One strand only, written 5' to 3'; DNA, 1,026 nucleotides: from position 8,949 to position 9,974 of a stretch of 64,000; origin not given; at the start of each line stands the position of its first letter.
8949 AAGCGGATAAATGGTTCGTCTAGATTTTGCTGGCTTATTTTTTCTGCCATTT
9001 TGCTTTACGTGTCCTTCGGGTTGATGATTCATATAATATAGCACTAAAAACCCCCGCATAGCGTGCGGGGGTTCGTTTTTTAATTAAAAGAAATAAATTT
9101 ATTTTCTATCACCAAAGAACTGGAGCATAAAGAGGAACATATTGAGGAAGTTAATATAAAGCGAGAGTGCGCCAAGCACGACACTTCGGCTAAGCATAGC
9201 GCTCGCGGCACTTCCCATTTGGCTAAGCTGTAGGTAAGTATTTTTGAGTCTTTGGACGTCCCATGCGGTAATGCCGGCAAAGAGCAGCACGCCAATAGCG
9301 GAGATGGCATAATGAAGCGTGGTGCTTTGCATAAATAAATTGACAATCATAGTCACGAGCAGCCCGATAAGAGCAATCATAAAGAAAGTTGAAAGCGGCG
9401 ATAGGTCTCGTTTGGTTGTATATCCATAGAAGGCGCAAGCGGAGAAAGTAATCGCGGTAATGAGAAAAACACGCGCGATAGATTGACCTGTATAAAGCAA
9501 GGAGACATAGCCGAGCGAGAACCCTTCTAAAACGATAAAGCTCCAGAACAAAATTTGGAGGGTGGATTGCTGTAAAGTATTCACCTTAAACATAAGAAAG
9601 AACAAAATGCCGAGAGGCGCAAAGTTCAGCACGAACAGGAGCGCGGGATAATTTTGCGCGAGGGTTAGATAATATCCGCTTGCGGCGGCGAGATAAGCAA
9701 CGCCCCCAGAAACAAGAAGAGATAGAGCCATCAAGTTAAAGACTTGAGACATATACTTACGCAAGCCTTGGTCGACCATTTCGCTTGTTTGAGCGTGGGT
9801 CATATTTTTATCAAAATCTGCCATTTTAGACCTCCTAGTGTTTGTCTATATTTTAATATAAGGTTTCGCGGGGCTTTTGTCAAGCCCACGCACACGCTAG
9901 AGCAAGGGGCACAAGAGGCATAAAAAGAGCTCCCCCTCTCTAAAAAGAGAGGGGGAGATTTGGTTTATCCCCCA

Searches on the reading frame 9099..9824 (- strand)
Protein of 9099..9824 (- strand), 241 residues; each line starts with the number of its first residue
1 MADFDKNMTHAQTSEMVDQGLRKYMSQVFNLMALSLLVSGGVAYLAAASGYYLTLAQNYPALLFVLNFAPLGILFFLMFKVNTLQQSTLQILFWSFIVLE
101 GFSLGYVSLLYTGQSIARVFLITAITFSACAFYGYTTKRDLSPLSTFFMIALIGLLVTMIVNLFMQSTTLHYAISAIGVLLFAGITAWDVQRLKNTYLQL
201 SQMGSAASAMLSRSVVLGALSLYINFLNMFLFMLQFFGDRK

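Call 7: search_protein_families(library=pfam, proteins=[window:9099-9824:-], max_evalue=0.001)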
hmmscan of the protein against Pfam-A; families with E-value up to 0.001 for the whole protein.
window:9099-9824:- (241 aa): 1 family
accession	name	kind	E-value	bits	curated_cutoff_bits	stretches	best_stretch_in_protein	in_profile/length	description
PF01027.25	Bax1-I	-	3.4e-52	177.7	34.1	1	22-237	1-207/207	Inhibitor of apoptosis-promoting Bax1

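Call 72: find_encoding_contigs(protein=window:9099-9824:-, flank=10000, max_places=5)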
Protein window:9099-9824:- (241 aa): 2 contigs read that carry it; 2 places shown.
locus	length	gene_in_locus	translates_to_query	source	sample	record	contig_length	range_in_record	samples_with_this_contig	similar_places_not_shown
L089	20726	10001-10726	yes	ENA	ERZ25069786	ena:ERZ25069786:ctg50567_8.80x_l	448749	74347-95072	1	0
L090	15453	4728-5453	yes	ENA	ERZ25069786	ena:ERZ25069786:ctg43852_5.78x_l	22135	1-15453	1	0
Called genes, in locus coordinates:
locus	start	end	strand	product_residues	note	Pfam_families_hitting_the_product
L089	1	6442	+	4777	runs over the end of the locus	PF05860:TPS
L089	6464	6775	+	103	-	-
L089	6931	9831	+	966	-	-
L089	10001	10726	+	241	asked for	PF01027:Bax1-I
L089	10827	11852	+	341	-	PF00005:ABC_tran, PF13304:AAA_21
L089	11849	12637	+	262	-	PF03379:CcmB (weak), PF12679:ABC2_membrane_2, PF12730:ABC2_membrane_4, PF12698:ABC2_membrane_3 (weak)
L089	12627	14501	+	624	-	PF23357:DUF7088, PF09822:ABC_transp_aux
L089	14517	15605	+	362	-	PF14238:DUF4340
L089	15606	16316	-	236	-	PF06764:DUF1223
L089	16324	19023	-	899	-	PF00330:Aconitase, PF00694:Aconitase_C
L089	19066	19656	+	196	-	PF00005:ABC_tran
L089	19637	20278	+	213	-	PF03379:CcmB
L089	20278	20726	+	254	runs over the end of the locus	PF01578:Cytochrom_C_asm, PF27518:CcmC (weak)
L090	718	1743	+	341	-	-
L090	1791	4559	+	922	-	-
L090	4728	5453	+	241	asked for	PF01027:Bax1-I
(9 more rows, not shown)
